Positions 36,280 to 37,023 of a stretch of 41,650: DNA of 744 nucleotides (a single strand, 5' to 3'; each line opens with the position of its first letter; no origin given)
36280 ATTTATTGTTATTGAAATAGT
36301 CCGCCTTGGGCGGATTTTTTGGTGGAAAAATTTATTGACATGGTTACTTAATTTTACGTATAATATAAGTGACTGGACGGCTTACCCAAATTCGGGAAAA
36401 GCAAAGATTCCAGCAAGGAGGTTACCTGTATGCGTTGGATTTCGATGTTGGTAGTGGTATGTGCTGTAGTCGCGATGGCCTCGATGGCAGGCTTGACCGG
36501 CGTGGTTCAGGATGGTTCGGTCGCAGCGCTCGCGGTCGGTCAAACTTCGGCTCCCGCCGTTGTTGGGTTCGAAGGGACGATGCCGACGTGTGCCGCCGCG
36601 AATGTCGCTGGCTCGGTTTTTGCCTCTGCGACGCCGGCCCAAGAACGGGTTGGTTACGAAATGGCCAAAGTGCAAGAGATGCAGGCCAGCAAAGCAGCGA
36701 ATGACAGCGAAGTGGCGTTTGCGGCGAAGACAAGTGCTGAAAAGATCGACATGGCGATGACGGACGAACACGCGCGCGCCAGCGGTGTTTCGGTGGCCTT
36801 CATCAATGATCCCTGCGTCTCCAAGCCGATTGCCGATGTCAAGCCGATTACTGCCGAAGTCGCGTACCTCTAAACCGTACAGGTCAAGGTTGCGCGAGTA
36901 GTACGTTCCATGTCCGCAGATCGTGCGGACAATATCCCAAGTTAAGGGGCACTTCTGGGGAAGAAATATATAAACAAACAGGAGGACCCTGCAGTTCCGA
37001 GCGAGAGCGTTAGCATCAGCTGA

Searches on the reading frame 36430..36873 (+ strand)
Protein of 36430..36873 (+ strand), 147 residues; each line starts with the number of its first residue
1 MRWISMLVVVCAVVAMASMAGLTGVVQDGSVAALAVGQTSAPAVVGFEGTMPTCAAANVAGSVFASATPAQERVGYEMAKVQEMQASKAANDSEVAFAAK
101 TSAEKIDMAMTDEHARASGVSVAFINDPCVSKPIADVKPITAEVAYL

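Call 4: search_protein_families(library=pfam, proteins=[window:36430-36873:+], max_evalue=0.01)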
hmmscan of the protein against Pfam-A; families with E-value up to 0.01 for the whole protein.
window:36430-36873:+ (147 aa): 0 families

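Call 7: find_encoding_contigs(protein=window:36430-36873:+, flank=10000, max_places=10)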
Protein window:36430-36873:+ (147 aa): 18 contigs read that carry it; 10 places shown.
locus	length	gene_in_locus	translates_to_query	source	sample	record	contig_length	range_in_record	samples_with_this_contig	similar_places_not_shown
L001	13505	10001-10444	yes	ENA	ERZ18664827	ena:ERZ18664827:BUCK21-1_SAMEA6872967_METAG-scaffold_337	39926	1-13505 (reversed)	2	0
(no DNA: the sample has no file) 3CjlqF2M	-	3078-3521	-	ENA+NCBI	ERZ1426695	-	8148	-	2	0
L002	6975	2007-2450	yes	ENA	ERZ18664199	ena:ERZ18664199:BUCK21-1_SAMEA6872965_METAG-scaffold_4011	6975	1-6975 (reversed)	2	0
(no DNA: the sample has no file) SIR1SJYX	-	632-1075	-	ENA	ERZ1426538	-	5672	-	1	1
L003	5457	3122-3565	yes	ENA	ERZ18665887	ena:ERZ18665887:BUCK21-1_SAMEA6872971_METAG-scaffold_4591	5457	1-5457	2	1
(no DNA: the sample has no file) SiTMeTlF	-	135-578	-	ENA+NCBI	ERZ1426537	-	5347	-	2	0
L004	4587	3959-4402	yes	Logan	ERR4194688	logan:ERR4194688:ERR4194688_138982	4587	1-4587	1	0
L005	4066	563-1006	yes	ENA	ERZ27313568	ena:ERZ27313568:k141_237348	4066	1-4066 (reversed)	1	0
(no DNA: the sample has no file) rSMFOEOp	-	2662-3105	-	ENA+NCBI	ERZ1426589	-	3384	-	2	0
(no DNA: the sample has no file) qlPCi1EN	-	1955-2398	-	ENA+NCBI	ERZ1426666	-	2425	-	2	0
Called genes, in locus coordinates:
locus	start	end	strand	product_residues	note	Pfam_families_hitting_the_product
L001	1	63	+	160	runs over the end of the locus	-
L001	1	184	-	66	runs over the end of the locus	-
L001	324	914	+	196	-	-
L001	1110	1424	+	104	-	-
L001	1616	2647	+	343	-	PF00814:TsaD, PF02543:Carbam_trans_N (faint), PF22521:HypF_C_2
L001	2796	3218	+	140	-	PF02367:TsaE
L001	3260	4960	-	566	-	PF00437:T2SSE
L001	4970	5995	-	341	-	-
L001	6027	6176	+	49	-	-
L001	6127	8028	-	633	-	PF06480:FtsH_ext, PF07728:AAA_5 (weak), PF00004:AAA, PF17862:AAA_lid_3, PF01434:Peptidase_M41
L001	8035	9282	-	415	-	PF17092:PCB_OB (faint), PF21710:Spt6_S1 (faint), PF00575:S1 (weak), PF23459:S1_RRP5 (faint), PF13509:S1_2 (faint), PF24685:OB_RRP5_4th (faint), PF00575:S1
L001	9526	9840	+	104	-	PF12647:RNHCP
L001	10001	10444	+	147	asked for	-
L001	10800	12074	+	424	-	PF00266:Aminotran_5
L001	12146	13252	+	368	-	PF00501:AMP-binding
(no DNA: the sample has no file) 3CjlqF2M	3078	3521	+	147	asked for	-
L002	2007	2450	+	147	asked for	-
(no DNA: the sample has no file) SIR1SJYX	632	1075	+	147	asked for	-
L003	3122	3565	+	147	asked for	-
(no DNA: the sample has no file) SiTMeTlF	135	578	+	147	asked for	-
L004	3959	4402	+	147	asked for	-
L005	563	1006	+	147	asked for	-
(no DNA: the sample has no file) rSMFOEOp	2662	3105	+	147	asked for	-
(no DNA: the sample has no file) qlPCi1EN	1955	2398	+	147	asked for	-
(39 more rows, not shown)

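Call 23: find_homologous_proteins(query=window:36430-36873:+, max_evalue=0.001)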
Query window:36430-36873:+ (147 aa): 1 proteins with E <= 0.001 among 490 candidates.
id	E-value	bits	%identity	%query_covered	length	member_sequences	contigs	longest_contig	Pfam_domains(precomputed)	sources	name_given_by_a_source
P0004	9.1e-75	267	100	91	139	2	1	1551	-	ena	-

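Call 68: search_protein_families(library=phrogs, proteins=[window:36430-36873:+], max_evalue=0.01)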
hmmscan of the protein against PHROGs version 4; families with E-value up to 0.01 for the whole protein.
window:36430-36873:+ (147 aa): 0 families

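Call 69: search_protein_families(library=padloc, proteins=[window:36430-36873:+], max_evalue=0.01)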
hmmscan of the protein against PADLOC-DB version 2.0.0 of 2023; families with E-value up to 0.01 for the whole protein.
window:36430-36873:+ (147 aa): 0 families

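Call 80: find_related_loci(query=window:36430-36873:+, collection=viral_contigs, flank=5000)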
Query window:36430-36873:+ (147 aa) in viral_contigs; peptide patterns used: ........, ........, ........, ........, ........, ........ (x = any residue, [..] = any of these).
11 stretches matched a pattern, but none encodes a relative of the query by tblastn (E <= 1e-3).

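Call 82: search_protein_families(library=ncbifam, proteins=[window:36430-36873:+], max_evalue=0.01)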
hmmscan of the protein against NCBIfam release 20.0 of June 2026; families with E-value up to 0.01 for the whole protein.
window:36430-36873:+ (147 aa): 0 families
